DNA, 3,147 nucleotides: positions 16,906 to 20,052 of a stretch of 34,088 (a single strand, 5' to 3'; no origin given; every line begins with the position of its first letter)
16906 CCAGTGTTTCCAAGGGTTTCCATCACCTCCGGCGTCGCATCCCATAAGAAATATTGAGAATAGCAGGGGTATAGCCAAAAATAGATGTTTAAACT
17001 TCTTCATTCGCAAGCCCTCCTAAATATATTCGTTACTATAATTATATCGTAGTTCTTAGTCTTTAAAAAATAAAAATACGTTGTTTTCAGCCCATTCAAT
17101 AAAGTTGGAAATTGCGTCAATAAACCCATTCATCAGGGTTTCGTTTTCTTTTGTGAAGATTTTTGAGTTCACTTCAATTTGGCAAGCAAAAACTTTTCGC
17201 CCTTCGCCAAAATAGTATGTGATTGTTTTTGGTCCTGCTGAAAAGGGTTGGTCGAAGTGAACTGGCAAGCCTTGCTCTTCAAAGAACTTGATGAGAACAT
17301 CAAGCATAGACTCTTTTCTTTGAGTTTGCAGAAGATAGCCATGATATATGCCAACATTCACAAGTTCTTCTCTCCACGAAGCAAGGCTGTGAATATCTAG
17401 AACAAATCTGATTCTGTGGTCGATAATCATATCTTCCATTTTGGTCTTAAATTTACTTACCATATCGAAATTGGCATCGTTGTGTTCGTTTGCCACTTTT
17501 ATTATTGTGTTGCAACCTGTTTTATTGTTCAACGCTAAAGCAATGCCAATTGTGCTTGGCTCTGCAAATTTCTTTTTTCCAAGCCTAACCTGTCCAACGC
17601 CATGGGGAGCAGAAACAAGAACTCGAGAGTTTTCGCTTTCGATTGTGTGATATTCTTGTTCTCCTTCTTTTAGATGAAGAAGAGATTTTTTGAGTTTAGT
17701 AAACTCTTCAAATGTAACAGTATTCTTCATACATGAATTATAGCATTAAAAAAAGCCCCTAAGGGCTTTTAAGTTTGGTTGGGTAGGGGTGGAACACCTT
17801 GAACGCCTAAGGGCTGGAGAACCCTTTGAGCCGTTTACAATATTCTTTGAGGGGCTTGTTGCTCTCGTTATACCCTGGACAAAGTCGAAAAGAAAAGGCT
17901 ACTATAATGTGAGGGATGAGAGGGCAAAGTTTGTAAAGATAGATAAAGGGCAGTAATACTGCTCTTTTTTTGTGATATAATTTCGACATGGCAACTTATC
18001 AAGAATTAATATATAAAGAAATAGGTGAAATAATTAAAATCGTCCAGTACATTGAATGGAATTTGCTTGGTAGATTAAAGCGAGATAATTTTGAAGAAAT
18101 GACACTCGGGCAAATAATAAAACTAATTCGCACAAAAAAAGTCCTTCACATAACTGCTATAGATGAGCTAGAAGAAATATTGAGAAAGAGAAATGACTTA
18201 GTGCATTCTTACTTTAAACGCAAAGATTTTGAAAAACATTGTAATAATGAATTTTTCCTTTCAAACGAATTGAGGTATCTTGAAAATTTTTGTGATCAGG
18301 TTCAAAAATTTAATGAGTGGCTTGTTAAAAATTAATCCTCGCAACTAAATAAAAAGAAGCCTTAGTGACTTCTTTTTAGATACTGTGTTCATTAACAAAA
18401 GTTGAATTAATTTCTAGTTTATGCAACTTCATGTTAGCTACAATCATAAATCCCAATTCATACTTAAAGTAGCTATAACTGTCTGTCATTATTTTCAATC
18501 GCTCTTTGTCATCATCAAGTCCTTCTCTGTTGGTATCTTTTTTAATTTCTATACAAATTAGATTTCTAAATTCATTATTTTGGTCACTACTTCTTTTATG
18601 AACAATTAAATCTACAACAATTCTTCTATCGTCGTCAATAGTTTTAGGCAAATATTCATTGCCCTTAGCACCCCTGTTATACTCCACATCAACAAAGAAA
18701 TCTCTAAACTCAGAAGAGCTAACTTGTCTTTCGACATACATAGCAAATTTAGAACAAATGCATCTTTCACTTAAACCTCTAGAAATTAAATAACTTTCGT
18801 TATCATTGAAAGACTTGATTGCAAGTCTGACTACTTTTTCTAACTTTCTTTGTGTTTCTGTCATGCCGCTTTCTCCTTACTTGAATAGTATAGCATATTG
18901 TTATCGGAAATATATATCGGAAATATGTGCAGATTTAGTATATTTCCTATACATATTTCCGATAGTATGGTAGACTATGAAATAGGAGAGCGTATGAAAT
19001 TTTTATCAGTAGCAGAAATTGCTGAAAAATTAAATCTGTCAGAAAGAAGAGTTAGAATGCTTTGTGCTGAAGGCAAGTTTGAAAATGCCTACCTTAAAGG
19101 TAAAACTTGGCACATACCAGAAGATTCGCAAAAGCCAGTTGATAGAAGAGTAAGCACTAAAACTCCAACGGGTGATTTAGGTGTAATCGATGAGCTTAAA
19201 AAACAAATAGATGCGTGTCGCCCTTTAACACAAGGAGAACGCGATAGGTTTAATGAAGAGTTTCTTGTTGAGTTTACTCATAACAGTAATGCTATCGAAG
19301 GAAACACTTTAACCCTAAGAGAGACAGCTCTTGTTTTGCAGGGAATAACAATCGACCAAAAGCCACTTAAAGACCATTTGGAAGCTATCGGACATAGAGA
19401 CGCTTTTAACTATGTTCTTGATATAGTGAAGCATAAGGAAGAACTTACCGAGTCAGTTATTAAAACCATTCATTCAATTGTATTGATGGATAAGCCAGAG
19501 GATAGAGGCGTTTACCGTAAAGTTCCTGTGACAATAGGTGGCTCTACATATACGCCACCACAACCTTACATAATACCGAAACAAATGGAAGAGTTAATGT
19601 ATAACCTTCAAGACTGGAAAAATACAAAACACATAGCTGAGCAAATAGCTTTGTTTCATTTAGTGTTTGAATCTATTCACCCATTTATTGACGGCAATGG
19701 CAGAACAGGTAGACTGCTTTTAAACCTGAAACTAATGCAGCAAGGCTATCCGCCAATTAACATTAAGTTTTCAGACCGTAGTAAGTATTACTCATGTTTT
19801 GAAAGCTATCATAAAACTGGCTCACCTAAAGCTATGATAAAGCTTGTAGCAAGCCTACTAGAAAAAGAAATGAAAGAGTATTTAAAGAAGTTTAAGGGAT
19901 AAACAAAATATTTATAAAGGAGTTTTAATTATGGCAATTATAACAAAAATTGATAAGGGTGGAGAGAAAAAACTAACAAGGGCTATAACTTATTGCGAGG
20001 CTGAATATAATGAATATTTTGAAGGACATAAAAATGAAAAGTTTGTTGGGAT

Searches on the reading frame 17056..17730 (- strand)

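Call 66: search_protein_families(library=pfam, proteins=[window:17056-17730:-], max_evalue=0.001)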
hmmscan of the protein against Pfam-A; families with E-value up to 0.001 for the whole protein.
window:17056-17730:- (224 aa): 1 family
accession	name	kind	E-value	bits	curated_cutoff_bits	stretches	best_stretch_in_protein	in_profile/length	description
PF05013.17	FGase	-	2.6e-07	31.4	28.9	1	104-191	128-217/219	N-formylglutamate amidohydrolase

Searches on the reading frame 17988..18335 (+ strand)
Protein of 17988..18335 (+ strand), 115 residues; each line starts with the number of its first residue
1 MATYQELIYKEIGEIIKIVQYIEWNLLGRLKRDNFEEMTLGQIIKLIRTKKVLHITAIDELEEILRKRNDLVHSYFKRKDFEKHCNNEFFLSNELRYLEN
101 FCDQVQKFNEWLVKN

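Call 40: search_protein_families(library=pfam, proteins=[window:17988-18335:+], max_evalue=0.01)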
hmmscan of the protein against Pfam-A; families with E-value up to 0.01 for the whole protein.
window:17988-18335:+ (115 aa): 1 family
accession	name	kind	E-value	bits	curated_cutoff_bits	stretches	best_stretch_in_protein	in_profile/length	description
PF09735.14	Nckap1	-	0.00062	18.3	27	1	49-110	514-575/1119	Nck-associated protein 1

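Call 65: search_protein_families(library=phrogs, proteins=[window:17988-18335:+], max_evalue=0.001)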
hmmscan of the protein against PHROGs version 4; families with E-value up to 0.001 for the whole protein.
window:17988-18335:+ (115 aa): 1 family
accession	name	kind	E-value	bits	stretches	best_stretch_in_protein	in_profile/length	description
phrog_12893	-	unknown function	5e-05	25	1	34-85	49-100/139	-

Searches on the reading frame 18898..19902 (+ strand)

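Call 4: search_protein_families(library=pfam, proteins=[window:18898-19902:+], max_evalue=0.01)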
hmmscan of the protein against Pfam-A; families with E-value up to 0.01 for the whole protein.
window:18898-19902:+ (334 aa): 3 families
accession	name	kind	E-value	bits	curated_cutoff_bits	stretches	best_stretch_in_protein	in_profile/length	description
PF02661.23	Fic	-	3.6e-22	79.4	24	1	183-277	2-91/93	Fic/DOC family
PF12728.13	HTH_17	-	6.8e-05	23.5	27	1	35-76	1-41/51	Helix-turn-helix domain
PF04545.22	Sigma70_r4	-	0.0065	16.4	24.1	0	36-55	21-40/50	Sigma-70, region 4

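Call 5: search_protein_families(library=padloc, proteins=[window:18898-19902:+], max_evalue=0.01)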
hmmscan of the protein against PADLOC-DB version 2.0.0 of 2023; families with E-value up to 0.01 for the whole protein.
window:18898-19902:+ (334 aa): 10 families
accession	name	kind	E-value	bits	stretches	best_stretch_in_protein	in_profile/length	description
PDLC04840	PDC-S04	-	2.7e-42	143.1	1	118-324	7-215/227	-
PDLC04836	PDC-S04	-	6.8e-40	134.8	1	122-333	25-238/244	-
PDLC03963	SoFic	-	1.8e-34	117.7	1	127-332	61-271/361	-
PDLC04837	PDC-S04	-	1.3e-32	111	1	112-319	15-222/234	-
PDLC04839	PDC-S04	-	1.7e-19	68.3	1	158-322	34-203/205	-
PDLC04966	PDC-S24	-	2.6e-11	41.1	1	170-287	219-344/497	-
PDLC04838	PDC-S04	-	7.5e-10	36.9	1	188-323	68-204/209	-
PDLC04842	PDC-S04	-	0.00013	19.7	1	178-303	37-154/202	-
PDLC04841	PDC-S04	-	0.00014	19.6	1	175-304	132-253/292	-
PDLC04133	mad1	-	0.0054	15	0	33-71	3-40/60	mads_1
